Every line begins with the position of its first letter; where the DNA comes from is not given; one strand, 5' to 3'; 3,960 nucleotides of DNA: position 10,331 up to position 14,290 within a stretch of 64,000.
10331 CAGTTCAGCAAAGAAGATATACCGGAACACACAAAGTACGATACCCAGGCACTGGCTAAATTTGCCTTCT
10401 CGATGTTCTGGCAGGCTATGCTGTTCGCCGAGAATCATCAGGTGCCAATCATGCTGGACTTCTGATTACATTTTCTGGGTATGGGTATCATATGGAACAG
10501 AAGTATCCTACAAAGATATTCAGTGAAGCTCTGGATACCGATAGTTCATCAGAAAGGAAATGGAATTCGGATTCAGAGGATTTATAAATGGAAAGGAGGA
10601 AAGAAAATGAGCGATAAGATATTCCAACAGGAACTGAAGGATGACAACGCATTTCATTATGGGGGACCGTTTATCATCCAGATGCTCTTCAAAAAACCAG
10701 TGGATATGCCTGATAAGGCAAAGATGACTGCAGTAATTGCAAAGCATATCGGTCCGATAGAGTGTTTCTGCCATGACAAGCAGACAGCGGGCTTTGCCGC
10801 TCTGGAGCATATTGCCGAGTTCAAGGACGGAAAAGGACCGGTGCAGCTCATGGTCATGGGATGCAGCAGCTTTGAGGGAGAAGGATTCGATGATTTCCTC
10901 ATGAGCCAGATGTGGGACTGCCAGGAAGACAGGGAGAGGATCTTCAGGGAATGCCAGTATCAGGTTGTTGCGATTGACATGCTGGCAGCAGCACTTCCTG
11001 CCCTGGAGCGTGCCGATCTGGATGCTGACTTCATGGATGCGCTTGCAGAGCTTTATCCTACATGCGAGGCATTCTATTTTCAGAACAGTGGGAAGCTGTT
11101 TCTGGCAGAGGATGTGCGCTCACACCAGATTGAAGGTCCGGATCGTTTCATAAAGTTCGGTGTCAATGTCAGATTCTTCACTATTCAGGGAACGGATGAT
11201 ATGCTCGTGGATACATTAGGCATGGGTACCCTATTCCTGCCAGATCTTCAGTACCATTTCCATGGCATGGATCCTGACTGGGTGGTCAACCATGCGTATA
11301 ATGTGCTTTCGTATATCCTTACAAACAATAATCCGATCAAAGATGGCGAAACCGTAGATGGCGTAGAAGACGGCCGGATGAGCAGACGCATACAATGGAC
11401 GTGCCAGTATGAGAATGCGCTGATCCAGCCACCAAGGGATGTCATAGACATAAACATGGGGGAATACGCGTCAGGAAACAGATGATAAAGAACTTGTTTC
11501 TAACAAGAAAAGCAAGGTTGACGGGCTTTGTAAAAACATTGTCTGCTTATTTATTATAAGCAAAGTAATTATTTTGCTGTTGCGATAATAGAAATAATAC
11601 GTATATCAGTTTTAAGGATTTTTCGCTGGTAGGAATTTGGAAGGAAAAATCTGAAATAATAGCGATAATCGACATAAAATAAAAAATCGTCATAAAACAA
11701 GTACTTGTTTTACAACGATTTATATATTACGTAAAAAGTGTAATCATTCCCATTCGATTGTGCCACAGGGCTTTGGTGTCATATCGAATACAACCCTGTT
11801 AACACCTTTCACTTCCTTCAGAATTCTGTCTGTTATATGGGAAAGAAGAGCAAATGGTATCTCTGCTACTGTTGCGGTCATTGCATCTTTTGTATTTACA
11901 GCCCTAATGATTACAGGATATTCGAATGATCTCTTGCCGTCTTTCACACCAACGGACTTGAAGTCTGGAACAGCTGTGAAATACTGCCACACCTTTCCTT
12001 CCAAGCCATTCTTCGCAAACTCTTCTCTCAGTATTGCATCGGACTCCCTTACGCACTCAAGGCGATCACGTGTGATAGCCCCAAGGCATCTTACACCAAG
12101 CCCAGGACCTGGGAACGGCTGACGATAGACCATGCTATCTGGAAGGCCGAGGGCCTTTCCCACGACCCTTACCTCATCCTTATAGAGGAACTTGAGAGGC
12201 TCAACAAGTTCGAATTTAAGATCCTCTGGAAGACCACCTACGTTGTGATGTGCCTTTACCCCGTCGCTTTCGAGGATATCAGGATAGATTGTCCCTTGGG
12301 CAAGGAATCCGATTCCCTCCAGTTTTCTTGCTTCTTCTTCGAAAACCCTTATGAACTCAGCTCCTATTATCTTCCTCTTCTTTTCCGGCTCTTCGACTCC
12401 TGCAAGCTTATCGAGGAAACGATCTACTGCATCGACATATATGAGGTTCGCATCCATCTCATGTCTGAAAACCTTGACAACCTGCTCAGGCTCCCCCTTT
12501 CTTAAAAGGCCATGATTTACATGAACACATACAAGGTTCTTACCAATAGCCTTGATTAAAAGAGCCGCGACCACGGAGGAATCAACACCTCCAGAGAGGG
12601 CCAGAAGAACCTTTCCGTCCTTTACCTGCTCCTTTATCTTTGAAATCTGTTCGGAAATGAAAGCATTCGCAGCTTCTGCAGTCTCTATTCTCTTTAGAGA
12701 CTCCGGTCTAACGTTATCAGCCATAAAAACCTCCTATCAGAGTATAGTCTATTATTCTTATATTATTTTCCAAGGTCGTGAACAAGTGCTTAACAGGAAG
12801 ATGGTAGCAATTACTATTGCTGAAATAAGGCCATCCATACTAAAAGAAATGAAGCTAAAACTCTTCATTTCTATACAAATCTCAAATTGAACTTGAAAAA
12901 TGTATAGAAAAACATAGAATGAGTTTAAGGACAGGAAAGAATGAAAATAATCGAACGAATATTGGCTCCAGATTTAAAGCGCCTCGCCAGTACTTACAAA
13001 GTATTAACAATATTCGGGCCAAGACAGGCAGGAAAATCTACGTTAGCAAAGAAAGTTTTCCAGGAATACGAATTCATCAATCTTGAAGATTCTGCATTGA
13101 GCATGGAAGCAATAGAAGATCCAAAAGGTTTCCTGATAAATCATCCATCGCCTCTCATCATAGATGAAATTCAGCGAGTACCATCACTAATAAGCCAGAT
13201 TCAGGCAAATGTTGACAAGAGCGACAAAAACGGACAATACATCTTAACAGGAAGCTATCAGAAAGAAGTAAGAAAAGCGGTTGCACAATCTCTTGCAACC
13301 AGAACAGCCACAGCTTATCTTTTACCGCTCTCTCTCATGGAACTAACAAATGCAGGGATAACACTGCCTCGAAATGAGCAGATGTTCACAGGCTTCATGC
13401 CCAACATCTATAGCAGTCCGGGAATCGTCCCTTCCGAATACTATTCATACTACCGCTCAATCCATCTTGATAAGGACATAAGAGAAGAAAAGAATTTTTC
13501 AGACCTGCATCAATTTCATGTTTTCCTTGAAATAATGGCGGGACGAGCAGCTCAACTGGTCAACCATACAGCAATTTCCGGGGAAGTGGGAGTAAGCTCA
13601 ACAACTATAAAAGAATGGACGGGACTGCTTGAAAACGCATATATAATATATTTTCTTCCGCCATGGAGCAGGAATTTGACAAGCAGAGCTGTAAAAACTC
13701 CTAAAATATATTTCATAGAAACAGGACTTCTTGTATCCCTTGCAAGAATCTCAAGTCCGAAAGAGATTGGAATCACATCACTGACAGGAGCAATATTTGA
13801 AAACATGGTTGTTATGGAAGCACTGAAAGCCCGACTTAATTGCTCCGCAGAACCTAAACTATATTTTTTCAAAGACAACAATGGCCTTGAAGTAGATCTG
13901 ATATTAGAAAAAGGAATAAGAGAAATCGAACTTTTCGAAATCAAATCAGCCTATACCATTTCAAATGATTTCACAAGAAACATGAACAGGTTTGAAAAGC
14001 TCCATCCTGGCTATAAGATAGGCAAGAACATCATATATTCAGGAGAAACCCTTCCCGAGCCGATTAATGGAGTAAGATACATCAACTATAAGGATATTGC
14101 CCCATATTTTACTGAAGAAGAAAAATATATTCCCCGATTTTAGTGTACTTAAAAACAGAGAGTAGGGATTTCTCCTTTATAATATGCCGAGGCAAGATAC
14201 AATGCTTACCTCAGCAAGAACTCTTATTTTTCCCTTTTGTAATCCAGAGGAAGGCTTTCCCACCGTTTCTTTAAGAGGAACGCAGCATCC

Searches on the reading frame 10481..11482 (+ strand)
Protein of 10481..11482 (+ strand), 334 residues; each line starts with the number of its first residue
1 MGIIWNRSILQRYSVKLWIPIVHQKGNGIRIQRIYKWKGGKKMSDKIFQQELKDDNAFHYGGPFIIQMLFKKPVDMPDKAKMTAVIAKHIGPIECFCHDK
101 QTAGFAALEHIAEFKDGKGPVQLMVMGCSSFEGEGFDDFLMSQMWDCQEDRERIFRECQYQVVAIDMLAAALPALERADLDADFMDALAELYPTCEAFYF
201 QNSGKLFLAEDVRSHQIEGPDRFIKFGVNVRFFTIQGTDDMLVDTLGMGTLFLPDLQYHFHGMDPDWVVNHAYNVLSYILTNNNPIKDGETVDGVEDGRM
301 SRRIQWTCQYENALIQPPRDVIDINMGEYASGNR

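Call 9: search_protein_families(library=pfam, proteins=[window:10481-11482:+], max_evalue=0.01)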
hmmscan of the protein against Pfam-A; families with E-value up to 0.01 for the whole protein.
window:10481-11482:+ (334 aa): 1 family
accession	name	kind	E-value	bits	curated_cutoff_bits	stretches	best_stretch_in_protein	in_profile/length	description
PF14080.11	DUF4261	-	5.9e-25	87.6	27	1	244-325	1-77/77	Domain of unknown function (DUF4261)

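Call 49: search_protein_families(library=padloc, proteins=[window:10481-11482:+], max_evalue=0.01)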
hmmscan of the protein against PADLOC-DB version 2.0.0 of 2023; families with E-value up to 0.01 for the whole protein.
window:10481-11482:+ (334 aa): 0 families

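Call 65: find_homologous_proteins(query=window:10481-11482:+, max_evalue=1e-20)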
Query window:10481-11482:+ (334 aa): 1045 proteins with E <= 1e-20 among 2601 candidates; the best 120 are listed.
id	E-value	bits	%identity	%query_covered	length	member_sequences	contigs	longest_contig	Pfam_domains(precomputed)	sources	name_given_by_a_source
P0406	5.0e-186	636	92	87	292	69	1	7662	PF14080.12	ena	-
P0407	6.7e-171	586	87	87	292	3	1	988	PF14080.12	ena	-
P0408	7.1e-171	586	70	87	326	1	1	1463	PF14080.12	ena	-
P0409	1.0e-166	572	81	87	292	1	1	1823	PF14080.12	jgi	jgi:hypothetical protein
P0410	1.3e-164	565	80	87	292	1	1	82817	PF14080.12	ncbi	-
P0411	1.9e-164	565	80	87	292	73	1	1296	PF14080.12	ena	-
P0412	1.0e-163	562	80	87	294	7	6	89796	PF14080.12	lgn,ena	-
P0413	1.5e-163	562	79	87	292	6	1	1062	PF14080.12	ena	-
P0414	3.3e-162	557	79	87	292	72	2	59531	PF14080.12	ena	-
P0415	4.7e-162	557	79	87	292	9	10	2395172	PF14080.12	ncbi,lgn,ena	-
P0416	9.2e-162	556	79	87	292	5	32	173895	PF14080.12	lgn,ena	-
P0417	1.0e-161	556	78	87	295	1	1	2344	PF14080.12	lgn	-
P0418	3.1e-161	554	78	87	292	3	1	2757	PF14080.12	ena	-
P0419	3.7e-161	554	78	88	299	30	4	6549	PF14080.12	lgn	-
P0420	1.6e-160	552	78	87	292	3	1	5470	PF14080.12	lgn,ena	-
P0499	1.3e-147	509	74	87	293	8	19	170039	PF14080.12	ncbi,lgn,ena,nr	ncbi:MAG TPA: DUF4261 domain-containing protein [Candidatus Treponema faecavium]|nr:DUF4261 domain-c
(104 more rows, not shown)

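Call 66: find_encoding_contigs(protein=P0415, flank=10000, max_places=3)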
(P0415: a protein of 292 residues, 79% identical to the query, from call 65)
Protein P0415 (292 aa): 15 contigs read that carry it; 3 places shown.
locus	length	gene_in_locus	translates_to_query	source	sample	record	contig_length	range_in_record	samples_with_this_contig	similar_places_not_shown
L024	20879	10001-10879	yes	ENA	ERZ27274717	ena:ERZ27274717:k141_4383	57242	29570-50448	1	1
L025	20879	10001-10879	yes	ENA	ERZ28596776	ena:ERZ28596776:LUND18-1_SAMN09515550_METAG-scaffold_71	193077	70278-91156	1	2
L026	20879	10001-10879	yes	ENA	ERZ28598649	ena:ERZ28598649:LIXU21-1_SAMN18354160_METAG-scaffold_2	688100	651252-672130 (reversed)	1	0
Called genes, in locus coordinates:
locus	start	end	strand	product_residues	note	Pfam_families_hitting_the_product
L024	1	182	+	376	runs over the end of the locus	PF00278:Orn_DAP_Arg_deC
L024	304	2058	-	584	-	PF00224:PK, PF03328:HpcH_HpaI (weak), PF02887:PK_C, PF00391:PEP-utilizers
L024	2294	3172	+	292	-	PF02557:VanY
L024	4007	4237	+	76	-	PF15595:Imm51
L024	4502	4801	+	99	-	PF21812:DUF6881 (weak)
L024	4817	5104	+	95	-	PF10905:DUF2695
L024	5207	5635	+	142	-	PF00515:TPR_1 (faint)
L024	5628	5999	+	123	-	PF25191:DUF7832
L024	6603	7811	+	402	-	PF01139:RtcB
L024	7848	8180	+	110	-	-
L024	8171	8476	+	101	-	PF01337:Barstar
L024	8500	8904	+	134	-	-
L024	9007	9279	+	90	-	-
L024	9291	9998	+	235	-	-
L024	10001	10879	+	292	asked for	PF14080:DUF4261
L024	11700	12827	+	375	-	PF14199:DUF4317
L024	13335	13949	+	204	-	PF02660:G3P_acyltransf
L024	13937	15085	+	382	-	PF06925:MGDG_synth, PF02350:Epimerase_2, PF00534:Glycos_transf_1 (weak), PF04101:Glyco_tran_28_C (weak)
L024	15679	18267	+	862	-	PF00072:Response_reg, PF00990:GGDEF, PF00563:EAL, PF00072:Response_reg, PF00990:GGDEF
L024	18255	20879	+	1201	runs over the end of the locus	PF13474:SnoaL_3, PF00989:PAS (faint), PF08447:PAS_3, PF13426:PAS_9, PF00512:HisKA, PF02518:HATPase_c, PF00072:Response_reg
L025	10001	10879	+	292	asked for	PF14080:DUF4261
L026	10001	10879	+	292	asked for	PF14080:DUF4261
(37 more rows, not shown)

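Call 67: find_encoding_contigs(protein=P0499, flank=10000, max_places=3)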
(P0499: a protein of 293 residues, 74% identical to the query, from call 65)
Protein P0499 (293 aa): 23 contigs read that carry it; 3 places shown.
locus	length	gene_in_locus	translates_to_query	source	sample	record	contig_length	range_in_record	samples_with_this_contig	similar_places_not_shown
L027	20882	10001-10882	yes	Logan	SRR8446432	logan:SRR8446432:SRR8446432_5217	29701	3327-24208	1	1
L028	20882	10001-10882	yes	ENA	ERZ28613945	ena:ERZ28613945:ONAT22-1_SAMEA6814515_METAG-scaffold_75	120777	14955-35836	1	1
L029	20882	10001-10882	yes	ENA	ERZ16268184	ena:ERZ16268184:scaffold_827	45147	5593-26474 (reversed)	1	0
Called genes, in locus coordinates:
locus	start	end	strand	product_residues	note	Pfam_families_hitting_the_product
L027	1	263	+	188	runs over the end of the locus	PF04542:Sigma70_r2, PF08281:Sigma70_r4_2, PF04545:Sigma70_r4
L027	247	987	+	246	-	-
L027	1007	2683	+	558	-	PF01833:TIG (faint), PF01841:Transglut_core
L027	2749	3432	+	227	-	PF00696:AA_kinase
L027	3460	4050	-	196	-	PF01832:Glucosaminidase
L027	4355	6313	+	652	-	PF05076:SUFU, PF25191:DUF7832, PF14062:DUF4253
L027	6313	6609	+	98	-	PF15566:Imm32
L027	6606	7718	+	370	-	-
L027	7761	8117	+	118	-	-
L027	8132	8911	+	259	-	-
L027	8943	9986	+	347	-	PF05076:SUFU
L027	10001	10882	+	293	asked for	PF14080:DUF4261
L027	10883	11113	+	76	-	PF15562:Imm17 (weak)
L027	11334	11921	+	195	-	-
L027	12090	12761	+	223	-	PF04002:RadC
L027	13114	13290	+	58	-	PF00471:Ribosomal_L33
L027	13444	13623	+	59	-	PF00584:SecE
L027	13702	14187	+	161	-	PF02357:NusG, PF00467:KOW (weak)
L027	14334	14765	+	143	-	PF03946:Ribosomal_L11_N, PF00298:Ribosomal_L11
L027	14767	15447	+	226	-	PF00687:Ribosomal_L1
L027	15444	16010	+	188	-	PF00466:Ribosomal_L10, PF27436:RL10_C (weak)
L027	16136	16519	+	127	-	PF16320:Ribosomal_L12_N, PF00542:Ribosomal_L12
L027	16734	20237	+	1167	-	PF04563:RNA_pol_Rpb2_1, PF04561:RNA_pol_Rpb2_2, PF04565:RNA_pol_Rpb2_3, PF10385:RNA_pol_Rpb2_45, PF00562:RNA_pol_Rpb2_6, PF04560:RNA_pol_Rpb2_7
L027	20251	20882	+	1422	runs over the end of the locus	PF04997:RNA_pol_Rpb1_1, PF00623:RNA_pol_Rpb1_2, PF04983:RNA_pol_Rpb1_3, PF05000:RNA_pol_Rpb1_4, PF04998:RNA_pol_Rpb1_5, PF01333:Apocytochr_F_C (faint), PF21668:RPOC_hybrid (faint), PF01551:Peptidase_M23 (faint)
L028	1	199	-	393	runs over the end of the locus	PF00027:cNMP_binding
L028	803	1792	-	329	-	PF01565:FAD_binding_4, PF02873:MurB_C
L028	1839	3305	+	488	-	PF01406:tRNA-synt_1e, PF09334:tRNA-synt_1g (faint), PF23493:CysS_C (faint)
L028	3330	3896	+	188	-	PF04542:Sigma70_r2, PF08281:Sigma70_r4_2, PF04545:Sigma70_r4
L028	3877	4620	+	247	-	-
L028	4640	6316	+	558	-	PF01833:TIG (faint), PF01841:Transglut_core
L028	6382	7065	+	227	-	PF00696:AA_kinase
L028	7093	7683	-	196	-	PF01832:Glucosaminidase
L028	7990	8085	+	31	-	-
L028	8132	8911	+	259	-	-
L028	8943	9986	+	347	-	PF05076:SUFU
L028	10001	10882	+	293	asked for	PF14080:DUF4261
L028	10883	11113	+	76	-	PF15562:Imm17 (weak)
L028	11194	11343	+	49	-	-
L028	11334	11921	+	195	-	-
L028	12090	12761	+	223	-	PF04002:RadC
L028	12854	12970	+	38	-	-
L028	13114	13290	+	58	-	PF00471:Ribosomal_L33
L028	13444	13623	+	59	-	PF00584:SecE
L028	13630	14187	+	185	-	PF02357:NusG, PF00467:KOW (weak)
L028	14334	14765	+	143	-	PF03946:Ribosomal_L11_N, PF00298:Ribosomal_L11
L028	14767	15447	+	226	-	PF00687:Ribosomal_L1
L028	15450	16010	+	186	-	PF00466:Ribosomal_L10, PF27436:RL10_C (weak)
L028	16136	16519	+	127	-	PF16320:Ribosomal_L12_N, PF00542:Ribosomal_L12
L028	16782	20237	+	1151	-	PF04563:RNA_pol_Rpb2_1, PF04561:RNA_pol_Rpb2_2, PF04565:RNA_pol_Rpb2_3, PF10385:RNA_pol_Rpb2_45, PF00562:RNA_pol_Rpb2_6, PF04560:RNA_pol_Rpb2_7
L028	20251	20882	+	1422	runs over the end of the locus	PF04997:RNA_pol_Rpb1_1, PF00623:RNA_pol_Rpb1_2, PF04983:RNA_pol_Rpb1_3, PF05000:RNA_pol_Rpb1_4, PF04998:RNA_pol_Rpb1_5, PF01333:Apocytochr_F_C (faint), PF21668:RPOC_hybrid (faint), PF01551:Peptidase_M23 (faint)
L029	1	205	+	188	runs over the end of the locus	PF04542:Sigma70_r2, PF08281:Sigma70_r4_2, PF04545:Sigma70_r4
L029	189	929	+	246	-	-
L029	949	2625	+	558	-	PF01833:TIG (faint), PF01841:Transglut_core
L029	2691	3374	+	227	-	PF00696:AA_kinase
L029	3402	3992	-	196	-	PF01832:Glucosaminidase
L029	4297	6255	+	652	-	PF05076:SUFU, PF25191:DUF7832, PF14062:DUF4253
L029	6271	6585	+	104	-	-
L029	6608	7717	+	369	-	-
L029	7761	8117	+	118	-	-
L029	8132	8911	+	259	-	-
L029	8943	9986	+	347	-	PF05076:SUFU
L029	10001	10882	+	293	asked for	PF14080:DUF4261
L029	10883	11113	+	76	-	PF15562:Imm17 (weak)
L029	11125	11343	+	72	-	-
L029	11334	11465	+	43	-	-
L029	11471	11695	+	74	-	-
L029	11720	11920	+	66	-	-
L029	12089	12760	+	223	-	PF04002:RadC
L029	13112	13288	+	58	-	PF00471:Ribosomal_L33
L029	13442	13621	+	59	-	PF00584:SecE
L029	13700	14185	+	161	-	PF02357:NusG, PF00467:KOW (weak)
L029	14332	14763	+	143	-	PF03946:Ribosomal_L11_N, PF00298:Ribosomal_L11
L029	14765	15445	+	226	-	PF00687:Ribosomal_L1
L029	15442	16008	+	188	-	PF00466:Ribosomal_L10, PF27436:RL10_C (weak)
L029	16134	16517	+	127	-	PF16320:Ribosomal_L12_N, PF00542:Ribosomal_L12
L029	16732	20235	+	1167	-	PF04563:RNA_pol_Rpb2_1, PF04561:RNA_pol_Rpb2_2, PF04565:RNA_pol_Rpb2_3, PF10385:RNA_pol_Rpb2_45, PF00562:RNA_pol_Rpb2_6, PF04560:RNA_pol_Rpb2_7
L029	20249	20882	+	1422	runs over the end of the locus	PF04997:RNA_pol_Rpb1_1, PF00623:RNA_pol_Rpb1_2, PF04983:RNA_pol_Rpb1_3, PF05000:RNA_pol_Rpb1_4, PF04998:RNA_pol_Rpb1_5, PF01333:Apocytochr_F_C (faint), PF21668:RPOC_hybrid (faint), PF01551:Peptidase_M23 (faint)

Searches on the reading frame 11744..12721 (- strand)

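Call 9: search_protein_families(library=pfam, proteins=[window:11744-12721:-], max_evalue=0.01)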
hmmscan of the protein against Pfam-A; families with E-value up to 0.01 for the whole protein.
window:11744-12721:- (325 aa): 8 families
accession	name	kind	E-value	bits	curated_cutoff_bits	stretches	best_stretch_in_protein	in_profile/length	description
PF00958.27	GMP_synt_C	-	3.1e-37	126.9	27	1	233-324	1-92/92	GMP synthase C terminal domain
PF02540.23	NAD_synthase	-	1.6e-08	34.4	21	1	21-65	8-49/242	NAD synthase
PF01171.26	ATP_bind_3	-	3.1e-05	24.2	27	1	37-92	1-60/182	PP-loop family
PF06508.19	QueC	-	4.3e-05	23.5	22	1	38-87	2-50/210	Queuosine biosynthesis protein QueC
PF03054.22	tRNA_Me_trans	-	6.7e-05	23.1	20.6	1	37-69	2-33/202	tRNA methyl transferase HUP domain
PF00764.25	Arginosuc_synth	-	0.00023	21.7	27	1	37-104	1-67/162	Arginosuccinate synthase N-terminal HUP domain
PF00733.27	Asn_synthase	-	0.00057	20.1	21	1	33-57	15-39/354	Asparagine synthase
PF02568.20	ThiI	-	0.00076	19.6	20.5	1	35-85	3-52/197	Thiamine biosynthesis protein (ThiI)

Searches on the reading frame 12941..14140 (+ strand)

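Call 9: search_protein_families(library=pfam, proteins=[window:12941-14140:+], max_evalue=0.01)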
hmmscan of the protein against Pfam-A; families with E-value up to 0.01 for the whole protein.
window:12941-14140:+ (400 aa): 4 families
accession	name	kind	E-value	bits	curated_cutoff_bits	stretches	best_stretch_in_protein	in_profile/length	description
PF13635.12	DUF4143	-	6.9e-40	136.8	28.1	1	178-336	2-159/160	Domain of unknown function (DUF4143)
PF13173.12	AAA_14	-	5.6e-24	85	27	1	19-135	2-128/129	AAA domain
PF13401.12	AAA_22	-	0.00043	21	27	0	18-43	4-29/130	AAA domain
PF13479.12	AAA_24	-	0.00073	19.9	27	1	20-62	3-44/195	AAA domain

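Call 49: search_protein_families(library=padloc, proteins=[window:12941-14140:+], max_evalue=0.01)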
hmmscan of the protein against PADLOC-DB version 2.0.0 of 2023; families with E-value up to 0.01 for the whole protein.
window:12941-14140:+ (400 aa): 7 families
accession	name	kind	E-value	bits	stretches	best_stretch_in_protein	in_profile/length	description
PDLC04790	PDC-S01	-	3.4e-87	290.9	2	146-369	176-400/422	-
PDLC04789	PDC-S01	-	8.7e-50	167.8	1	4-339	2-343/375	-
PDLC04787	PDC-S01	-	9.2e-31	105.1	1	2-385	9-404/412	-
PDLC04791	PDC-S01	-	9.4e-20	68.6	1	14-357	13-369/395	-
PDLC04786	PDC-S01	-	8.5e-12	42.5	1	251-360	303-410/439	-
PDLC04792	PDC-S01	-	3.2e-11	40.5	1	252-342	303-390/452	-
PDLC04788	PDC-S01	-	6.5e-10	36.5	1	196-338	237-384/448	-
